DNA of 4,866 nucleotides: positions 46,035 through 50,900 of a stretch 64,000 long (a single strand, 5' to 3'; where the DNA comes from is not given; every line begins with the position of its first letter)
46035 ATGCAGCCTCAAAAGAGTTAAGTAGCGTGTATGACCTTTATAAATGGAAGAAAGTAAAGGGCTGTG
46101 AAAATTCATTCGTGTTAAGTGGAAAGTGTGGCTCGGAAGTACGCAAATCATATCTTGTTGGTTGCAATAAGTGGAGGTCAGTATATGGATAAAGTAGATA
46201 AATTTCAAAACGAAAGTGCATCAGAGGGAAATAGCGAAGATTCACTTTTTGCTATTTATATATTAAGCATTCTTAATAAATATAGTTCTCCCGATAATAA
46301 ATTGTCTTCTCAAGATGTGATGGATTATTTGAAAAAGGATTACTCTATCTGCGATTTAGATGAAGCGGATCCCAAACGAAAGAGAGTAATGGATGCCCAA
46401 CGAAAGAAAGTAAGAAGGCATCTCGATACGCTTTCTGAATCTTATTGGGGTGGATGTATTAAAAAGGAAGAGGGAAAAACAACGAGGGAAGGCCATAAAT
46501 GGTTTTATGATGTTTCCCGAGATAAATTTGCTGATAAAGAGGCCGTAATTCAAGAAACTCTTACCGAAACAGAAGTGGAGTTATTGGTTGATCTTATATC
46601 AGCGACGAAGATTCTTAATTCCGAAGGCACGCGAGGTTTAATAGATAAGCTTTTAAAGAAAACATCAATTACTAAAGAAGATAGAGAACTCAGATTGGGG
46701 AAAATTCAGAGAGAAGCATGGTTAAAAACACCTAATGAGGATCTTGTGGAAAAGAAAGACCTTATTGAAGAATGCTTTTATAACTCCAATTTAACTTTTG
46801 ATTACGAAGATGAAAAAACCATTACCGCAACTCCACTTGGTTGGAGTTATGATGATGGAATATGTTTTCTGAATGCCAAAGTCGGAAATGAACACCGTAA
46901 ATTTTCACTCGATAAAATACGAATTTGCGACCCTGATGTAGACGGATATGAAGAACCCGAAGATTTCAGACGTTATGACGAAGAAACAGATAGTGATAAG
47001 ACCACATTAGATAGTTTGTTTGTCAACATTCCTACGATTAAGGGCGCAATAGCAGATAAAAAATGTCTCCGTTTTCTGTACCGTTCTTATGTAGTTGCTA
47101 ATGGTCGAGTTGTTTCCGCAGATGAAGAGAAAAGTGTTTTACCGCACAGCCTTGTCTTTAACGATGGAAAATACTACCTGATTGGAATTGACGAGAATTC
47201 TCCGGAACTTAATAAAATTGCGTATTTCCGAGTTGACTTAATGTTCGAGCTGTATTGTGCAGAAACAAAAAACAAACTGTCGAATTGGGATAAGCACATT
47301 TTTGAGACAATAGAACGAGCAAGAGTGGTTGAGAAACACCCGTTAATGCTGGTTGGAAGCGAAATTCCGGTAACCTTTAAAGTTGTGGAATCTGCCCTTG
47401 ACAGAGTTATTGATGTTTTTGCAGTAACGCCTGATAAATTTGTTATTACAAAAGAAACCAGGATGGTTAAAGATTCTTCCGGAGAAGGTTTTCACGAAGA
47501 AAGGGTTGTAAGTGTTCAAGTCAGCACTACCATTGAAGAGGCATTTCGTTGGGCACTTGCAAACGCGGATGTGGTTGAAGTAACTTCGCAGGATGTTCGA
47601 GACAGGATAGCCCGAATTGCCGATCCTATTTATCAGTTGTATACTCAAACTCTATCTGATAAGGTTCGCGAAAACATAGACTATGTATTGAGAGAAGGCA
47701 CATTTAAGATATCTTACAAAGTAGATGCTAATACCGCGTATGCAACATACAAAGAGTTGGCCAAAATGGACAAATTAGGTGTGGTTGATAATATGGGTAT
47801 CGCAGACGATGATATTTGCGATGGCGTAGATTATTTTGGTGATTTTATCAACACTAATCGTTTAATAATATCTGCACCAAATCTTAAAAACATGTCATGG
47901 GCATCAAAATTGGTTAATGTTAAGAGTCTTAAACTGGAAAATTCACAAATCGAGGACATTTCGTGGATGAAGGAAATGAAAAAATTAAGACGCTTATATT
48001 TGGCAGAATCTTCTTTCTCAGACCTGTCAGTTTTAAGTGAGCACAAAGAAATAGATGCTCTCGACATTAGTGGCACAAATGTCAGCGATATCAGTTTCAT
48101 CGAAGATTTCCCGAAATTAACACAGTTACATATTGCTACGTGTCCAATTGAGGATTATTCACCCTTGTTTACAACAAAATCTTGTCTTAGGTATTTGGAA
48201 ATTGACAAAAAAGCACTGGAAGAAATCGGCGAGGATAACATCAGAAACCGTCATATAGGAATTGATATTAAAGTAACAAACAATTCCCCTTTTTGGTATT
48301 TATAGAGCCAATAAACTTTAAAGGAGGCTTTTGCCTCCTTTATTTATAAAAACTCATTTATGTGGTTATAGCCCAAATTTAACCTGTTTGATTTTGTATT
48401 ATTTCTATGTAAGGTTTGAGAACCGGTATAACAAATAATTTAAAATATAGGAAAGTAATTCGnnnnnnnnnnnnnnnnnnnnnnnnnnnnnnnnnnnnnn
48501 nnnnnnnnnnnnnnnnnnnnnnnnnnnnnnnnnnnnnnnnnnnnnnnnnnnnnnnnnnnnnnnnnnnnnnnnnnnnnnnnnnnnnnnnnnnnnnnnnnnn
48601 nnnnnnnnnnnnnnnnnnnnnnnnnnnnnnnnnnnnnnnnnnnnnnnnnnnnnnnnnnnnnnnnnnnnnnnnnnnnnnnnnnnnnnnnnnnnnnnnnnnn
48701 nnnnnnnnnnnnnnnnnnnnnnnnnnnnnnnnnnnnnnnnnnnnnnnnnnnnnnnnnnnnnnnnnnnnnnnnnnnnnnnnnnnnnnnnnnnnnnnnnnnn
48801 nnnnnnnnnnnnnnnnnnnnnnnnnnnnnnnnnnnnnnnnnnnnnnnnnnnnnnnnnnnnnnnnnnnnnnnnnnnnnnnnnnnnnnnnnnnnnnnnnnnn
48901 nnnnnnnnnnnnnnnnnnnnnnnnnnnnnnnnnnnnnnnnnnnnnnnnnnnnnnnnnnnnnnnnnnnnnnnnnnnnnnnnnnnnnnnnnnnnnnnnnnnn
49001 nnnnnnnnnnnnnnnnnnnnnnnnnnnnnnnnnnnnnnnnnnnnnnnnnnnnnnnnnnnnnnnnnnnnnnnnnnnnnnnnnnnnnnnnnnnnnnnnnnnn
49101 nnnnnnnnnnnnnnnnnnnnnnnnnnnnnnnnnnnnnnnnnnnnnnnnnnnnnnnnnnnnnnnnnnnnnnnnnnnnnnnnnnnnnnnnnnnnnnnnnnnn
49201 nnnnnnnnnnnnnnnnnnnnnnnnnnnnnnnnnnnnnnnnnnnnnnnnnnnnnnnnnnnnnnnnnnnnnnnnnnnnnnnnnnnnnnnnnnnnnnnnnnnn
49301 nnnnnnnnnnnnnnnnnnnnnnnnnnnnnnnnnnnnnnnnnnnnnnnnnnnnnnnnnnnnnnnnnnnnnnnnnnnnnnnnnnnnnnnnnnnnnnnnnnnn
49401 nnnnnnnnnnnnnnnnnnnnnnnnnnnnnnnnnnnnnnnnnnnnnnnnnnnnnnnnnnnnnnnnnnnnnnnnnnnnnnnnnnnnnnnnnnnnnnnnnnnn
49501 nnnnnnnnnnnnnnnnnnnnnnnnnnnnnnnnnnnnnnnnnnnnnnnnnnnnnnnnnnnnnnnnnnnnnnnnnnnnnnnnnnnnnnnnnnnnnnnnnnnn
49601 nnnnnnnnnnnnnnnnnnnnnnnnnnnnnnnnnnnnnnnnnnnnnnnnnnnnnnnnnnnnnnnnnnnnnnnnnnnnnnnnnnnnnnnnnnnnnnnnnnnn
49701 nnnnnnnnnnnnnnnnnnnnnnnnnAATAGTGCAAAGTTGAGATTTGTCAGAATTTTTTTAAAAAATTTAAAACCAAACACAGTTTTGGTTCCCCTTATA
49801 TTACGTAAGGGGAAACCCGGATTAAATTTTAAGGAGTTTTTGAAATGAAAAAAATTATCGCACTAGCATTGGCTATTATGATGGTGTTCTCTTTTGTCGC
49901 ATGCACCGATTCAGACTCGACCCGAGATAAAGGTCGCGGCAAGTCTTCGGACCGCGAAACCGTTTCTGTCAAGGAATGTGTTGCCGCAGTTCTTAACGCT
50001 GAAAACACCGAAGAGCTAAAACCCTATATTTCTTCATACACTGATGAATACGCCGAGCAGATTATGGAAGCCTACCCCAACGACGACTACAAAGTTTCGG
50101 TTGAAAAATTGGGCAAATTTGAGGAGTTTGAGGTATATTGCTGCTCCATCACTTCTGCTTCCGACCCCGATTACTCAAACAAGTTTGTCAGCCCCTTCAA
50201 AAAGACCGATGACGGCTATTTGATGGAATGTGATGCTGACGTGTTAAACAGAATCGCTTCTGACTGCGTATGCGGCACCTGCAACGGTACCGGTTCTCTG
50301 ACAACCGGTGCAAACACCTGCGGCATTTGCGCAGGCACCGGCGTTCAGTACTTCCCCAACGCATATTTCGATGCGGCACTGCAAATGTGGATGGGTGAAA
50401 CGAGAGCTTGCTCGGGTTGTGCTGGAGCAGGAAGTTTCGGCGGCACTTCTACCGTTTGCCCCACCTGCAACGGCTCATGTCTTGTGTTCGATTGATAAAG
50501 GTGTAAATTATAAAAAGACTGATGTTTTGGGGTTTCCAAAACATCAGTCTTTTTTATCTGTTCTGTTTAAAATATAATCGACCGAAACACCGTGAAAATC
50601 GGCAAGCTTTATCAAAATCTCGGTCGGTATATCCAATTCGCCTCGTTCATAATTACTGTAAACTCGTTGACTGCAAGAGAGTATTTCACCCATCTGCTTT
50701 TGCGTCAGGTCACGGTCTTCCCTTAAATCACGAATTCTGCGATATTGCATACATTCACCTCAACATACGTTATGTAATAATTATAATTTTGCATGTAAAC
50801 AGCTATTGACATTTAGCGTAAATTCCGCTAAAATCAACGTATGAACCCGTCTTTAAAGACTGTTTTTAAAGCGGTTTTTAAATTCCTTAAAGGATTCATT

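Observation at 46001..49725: Candidate novel module: small ORF, wHTH-WYL-WYL-WCX-LRR protein and a catalytically dead PolC-core homologue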

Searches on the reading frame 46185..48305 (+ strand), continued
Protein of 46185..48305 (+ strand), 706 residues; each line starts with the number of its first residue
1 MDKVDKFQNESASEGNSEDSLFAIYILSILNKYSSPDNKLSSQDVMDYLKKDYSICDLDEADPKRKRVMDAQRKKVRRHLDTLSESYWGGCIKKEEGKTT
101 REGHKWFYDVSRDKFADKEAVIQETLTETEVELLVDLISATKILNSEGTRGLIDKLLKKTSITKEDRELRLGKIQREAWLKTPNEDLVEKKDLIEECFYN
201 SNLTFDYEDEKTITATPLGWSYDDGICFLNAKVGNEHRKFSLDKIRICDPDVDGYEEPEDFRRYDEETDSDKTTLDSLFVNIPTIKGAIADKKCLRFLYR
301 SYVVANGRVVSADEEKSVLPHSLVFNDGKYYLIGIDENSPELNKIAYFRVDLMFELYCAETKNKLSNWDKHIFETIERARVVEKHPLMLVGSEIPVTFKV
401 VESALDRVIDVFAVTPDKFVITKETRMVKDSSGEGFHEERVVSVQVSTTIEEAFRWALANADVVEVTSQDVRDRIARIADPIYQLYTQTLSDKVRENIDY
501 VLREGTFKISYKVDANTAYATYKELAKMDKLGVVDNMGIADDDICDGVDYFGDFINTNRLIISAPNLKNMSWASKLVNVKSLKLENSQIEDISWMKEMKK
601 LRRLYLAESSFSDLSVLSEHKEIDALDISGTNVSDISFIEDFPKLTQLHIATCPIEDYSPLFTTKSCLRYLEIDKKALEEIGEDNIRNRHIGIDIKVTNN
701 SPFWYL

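Call 51: fold_search(model_id=the predicted structure, library=pdb)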
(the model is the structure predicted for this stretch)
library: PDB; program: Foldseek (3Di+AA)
matches with E <= 10: 1386; with E <= 0.001: 176
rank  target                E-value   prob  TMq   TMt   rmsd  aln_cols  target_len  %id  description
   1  2omw_A                2.9e-09  1.00  0.20  0.30   5.8       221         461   20  Crystal structure of InlA S192N Y369S/mEC1 complex (released 2007-06-05)
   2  1o6t                  3.5e-09  1.00  0.20  0.29   5.9       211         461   20  Internalin (INLA, Listeria monocytogenes) - functional domain, uncomplexed (released 2002-12-23)
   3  2omt_A                3.9e-09  1.00  0.20  0.29   5.6       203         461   22  Crystal structure of InlA G194S+S/hEC1 complex (released 2007-08-28)
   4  1o6s_A                4.9e-09  1.00  0.22  0.33   5.1       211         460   20  Internalin (Listeria monocytogenes) / E-Cadherin (human) Recognition Complex (released 2002-12-13)
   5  2omx_A                4.9e-09  1.00  0.19  0.28   5.8       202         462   21  Crystal structure of InlA S192N G194S+S/hEC1 complex (released 2007-08-28)
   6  1o6v_A                6.0e-09  1.00  0.21  0.30   5.7       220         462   19  Internalin (INLA, Listeria monocytogenes) - functional domain, uncomplexed (released 2002-12-23)
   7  2omv_A                6.4e-09  1.00  0.21  0.31   5.4       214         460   21  Crystal structure of InlA S192N Y369S/hEC1 complex (released 2007-06-05)
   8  8h64_C                6.4e-09  1.00  0.21  0.30   5.8       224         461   19  Crystal structure of Internalin A from Listeria monocytogenes with nanobody VHH24 bound (released 2023-10-04)
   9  2wqw_A                7.1e-09  1.00  0.20  0.47   5.8       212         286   23  DOUBLE-DISULFIDE CROSS-LINKED CRYSTAL DIMER of the Listeria monocytogenes InlB internalin domain (released 2009-11-10)
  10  8h64_A                7.9e-09  1.00  0.21  0.31   5.8       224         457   19  Crystal structure of Internalin A from Listeria monocytogenes with nanobody VHH24 bound (released 2023-10-04)
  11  2wqv_A                1.1e-08  1.00  0.20  0.47   5.7       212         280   23  Internalin domain of Listeria monocytogenes InlB: rhombohedral crystal form (released 2009-11-10)
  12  2omy_A                1.3e-08  1.00  0.20  0.29   6.0       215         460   21  Crystal structure of InlA S192N/hEC1 complex (released 2007-06-05)
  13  8h64_G                1.3e-08  1.00  0.21  0.31   5.8       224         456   19  Crystal structure of Internalin A from Listeria monocytogenes with nanobody VHH24 bound (released 2023-10-04)
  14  2omu_A                2.0e-08  1.00  0.19  0.28   5.9       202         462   21  Crystal structure of InlA G194S+S Y369S/hEC1 complex (released 2007-08-28)
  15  5il7_A                2.2e-08  1.00  0.21  0.32   5.0       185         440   19  Leucine rich repeat domain of the Chlorobium tepidum Roco protein (released 2016-03-16)
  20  7tzv_A                3.5e-08  1.00  0.10  0.31  16.6       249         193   14  Structure of DriD C-domain bound to 9mer ssDNA (released 2022-06-01)
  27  9cu3_B                6.4e-08  1.00  0.11  0.34  16.4       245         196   15  Allosteric mechanism of DriD transcription activator (released 2025-04-23)
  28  8tp8_D                6.4e-08  1.00  0.14  0.26  19.1       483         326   12  Structure of the C. crescentus WYL-activator, DriD, bound to ssDNA and cognate DNA (released 2023-11-29)
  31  9fnd_X                7.9e-08  1.00  0.13  0.24  17.8       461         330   13  Transcriptional activator PafBC bound to mycobacterial RNA polymerase (released 2025-02-12)
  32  9cu3_A                8.8e-08  1.00  0.12  0.38  14.7       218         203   15  Allosteric mechanism of DriD transcription activator (released 2025-04-23)
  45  7tzv_M                2.5e-07  1.00  0.12  0.35  16.3       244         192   13  Structure of DriD C-domain bound to 9mer ssDNA (released 2022-06-01)
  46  8tpk_A                2.5e-07  1.00  0.14  0.25  18.6       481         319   11  P6522 crystal form of C. crescentus DriD-ssDNA-DNA complex (released 2023-11-29)
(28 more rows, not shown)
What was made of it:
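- On WYL-domain transcription factors (HTH-WYL-WCX): Foldseek aligns full-length DriD (8tp8, 8tpk) and PafBC (9fnd) over more than 460 columns (call 51).
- On Internalin-type leucine-rich repeat domains: Foldseek gives E 3e-9 to InlA and InlB (call 51).
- Checked: Foldseek finds internalins plus DriD and PafBC (call 51).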

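Call 62: find_encoding_contigs(protein=P0200, flank=10000, max_places=1)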
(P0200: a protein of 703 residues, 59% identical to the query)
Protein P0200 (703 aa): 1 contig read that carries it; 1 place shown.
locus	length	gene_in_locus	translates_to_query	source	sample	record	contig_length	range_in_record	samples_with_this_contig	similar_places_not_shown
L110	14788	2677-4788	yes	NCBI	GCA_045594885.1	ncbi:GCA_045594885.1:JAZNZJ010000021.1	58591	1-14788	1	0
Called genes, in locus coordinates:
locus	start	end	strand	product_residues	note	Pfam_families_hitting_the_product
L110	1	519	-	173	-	?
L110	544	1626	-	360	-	PF00251:Glyco_hydro_32N, PF04616:Glyco_hydro_43 (faint)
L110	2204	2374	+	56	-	-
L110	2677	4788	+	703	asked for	PF13280:WYL, PF12799:LRR_4 (faint)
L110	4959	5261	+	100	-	-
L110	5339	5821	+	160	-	-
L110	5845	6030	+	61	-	-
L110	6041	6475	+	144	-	-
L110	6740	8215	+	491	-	PF01120:Alpha_L_fucos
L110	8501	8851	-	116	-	-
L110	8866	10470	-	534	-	PF13738:Pyr_redox_3 (faint), PF00890:FAD_binding_2, PF01266:DAO, PF03486:HI0933_like, PF07992:Pyr_redox_2 (weak)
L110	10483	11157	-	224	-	PF13510:Fer2_4 (weak), PF13183:Fer4_8 (faint), PF12838:Fer4_7 (weak), PF13187:Fer4_9 (weak)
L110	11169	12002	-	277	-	PF00970:FAD_binding_6 (weak), PF00175:NAD_binding_1, PF10418:DHODB_Fe-S_bind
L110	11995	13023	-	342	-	PF13187:Fer4_9 (faint), PF13534:Fer4_17 (faint), PF12838:Fer4_7 (faint), PF00037:Fer4 (faint), PF12797:Fer4_2 (faint), PF13183:Fer4_8 (faint), PF17179:Fer4_22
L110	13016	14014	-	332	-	PF13187:Fer4_9 (faint), PF00037:Fer4 (faint), PF12797:Fer4_2 (faint), PF13237:Fer4_10 (faint), PF13183:Fer4_8, PF13534:Fer4_17 (weak)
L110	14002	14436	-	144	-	PF02662:FlpD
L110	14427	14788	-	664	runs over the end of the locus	PF01266:DAO (faint), PF07992:Pyr_redox_2 (faint), PF13450:NAD_binding_8 (weak), PF12797:Fer4_2 (faint), PF12837:Fer4_6 (weak), PF00037:Fer4 (weak), PF12838:Fer4_7, PF13187:Fer4_9 (weak), +4 more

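Call 64: search_protein_families(library=pfam, proteins=[L110:4959-5261:+, L110:5339-5821:+, L110:6041-6475:+, L105:6181-6951:+], max_evalue=0.05)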
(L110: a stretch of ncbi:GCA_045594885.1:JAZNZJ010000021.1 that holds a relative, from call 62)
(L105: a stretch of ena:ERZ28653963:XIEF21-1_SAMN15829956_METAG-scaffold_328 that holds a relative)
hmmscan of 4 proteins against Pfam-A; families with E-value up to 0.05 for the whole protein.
L110:4959-5261:+ (100 aa): 0 families

L110:5339-5821:+ (160 aa): 4 families
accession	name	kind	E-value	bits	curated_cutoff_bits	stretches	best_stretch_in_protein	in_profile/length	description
PF13306.12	LRR_5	-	3.8e-36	124.2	27.7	1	19-133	12-124/127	BspA type Leucine rich repeat region (6 copies)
PF05725.18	FNIP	-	0.0025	18.3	21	0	65-102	4-40/44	FNIP Repeat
PF13855.12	LRR_8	-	0.0064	16.7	27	0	54-93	15-55/61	Leucine rich repeat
PF22418.2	EhRGS-RhoGEF_PH-like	-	0.019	15.3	27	0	64-104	89-126/141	EhRGS-RhoGEF PH domain-like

L110:6041-6475:+ (144 aa): 0 families

L105:6181-6951:+ (256 aa): 0 families

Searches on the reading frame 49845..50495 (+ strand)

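Call 4: search_protein_families(library=pfam, proteins=[window:49845-50495:+], max_evalue=0.1)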
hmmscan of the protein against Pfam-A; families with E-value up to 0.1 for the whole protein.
window:49845-50495:+ (216 aa): 0 families

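Call 5: search_protein_families(library=padloc, proteins=[window:49845-50495:+], max_evalue=0.1)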
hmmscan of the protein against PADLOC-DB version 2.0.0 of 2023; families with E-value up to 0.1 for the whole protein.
window:49845-50495:+ (216 aa): 0 families

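Call 20: search_protein_families(library=phrogs, proteins=[window:49845-50495:+], max_evalue=0.01)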
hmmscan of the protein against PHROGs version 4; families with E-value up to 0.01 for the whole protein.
window:49845-50495:+ (216 aa): 7 families
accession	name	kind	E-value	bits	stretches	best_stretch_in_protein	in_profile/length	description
phrog_3931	-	unknown function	2.1e-05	25.6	1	175-211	18-53/59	-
phrog_3727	-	unknown function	0.0027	18.6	1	1-80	1-75/209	-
phrog_29396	-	unknown function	0.005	17.4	1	1-30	1-30/264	-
phrog_9170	-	unknown function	0.0058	17.4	1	1-45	1-40/159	-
phrog_5465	-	unknown function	0.0059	17.6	1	107-157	62-110/116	-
phrog_542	-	unknown function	0.006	18.2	1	1-31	1-32/97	-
phrog_806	-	unknown function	0.0098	16.9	0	1-41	2-45/187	-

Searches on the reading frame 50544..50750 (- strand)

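Call 20: search_protein_families(library=phrogs, proteins=[window:50544-50750:-], max_evalue=0.01)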
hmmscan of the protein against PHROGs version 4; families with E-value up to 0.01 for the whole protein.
window:50544-50750:- (68 aa): 23 families
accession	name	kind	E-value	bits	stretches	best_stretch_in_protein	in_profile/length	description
phrog_8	-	transcription regulation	1.2e-18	68.7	1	3-67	78-142/346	transcriptional regulator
phrog_3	-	transcription regulation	3.4e-12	47.9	1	1-63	88-148/430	transcriptional repressor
phrog_4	-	transcription regulation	2.3e-08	34.4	1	4-66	139-197/400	transcriptional repressor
phrog_2328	-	transcription regulation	7.8e-08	33.2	1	4-65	18-79/128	transcriptional repressor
phrog_2439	-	transcription regulation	8.9e-07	29.1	1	4-63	10-69/367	transcriptional regulator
phrog_6378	-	unknown function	3.4e-06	28.1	1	3-60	10-67/131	-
phrog_1994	-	DNA, RNA and nucleotide metabolism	5.1e-06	27.5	1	5-65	3-63/170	DNA binding protein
phrog_4836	-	transcription regulation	2.2e-05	25.1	1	4-66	78-140/194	CII-like regulator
phrog_5823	-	transcription regulation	3e-05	24.3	1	5-61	10-67/404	transcriptional regulator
phrog_147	-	transcription regulation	8.9e-05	23.8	1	4-50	7-54/100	transcriptional regulator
phrog_7241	-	transcription regulation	0.00013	23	1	6-59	66-119/122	transcriptional regulator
phrog_2104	-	unknown function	0.00024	22.3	1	2-58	40-98/103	-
phrog_2967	-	transcription regulation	0.00043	20.9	1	4-62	13-71/225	transcriptional regulator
phrog_2339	-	DNA, RNA and nucleotide metabolism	0.00052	21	1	5-62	29-87/98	HTH DNA binding protein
phrog_34341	-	transcription regulation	0.0006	21.1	1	5-40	75-110/122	transcriptional regulator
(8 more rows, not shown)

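Call 21: search_protein_families(library=pfam, proteins=[window:50544-50750:-], max_evalue=0.001)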
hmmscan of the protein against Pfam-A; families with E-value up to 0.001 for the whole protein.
window:50544-50750:- (68 aa): 4 families
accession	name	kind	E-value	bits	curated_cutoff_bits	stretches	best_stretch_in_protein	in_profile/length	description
PF01381.28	HTH_3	-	3e-13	50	23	1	6-60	1-55/55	Helix-turn-helix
PF13560.12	HTH_31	-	1.6e-10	41.6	27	1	4-58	4-59/64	Helix-turn-helix domain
PF12844.13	HTH_19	-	1.6e-09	38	30.2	1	4-65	2-63/64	Helix-turn-helix domain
PF13744.12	HTH_37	-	0.00078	19.6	27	1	4-40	21-57/80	Helix-turn-helix domain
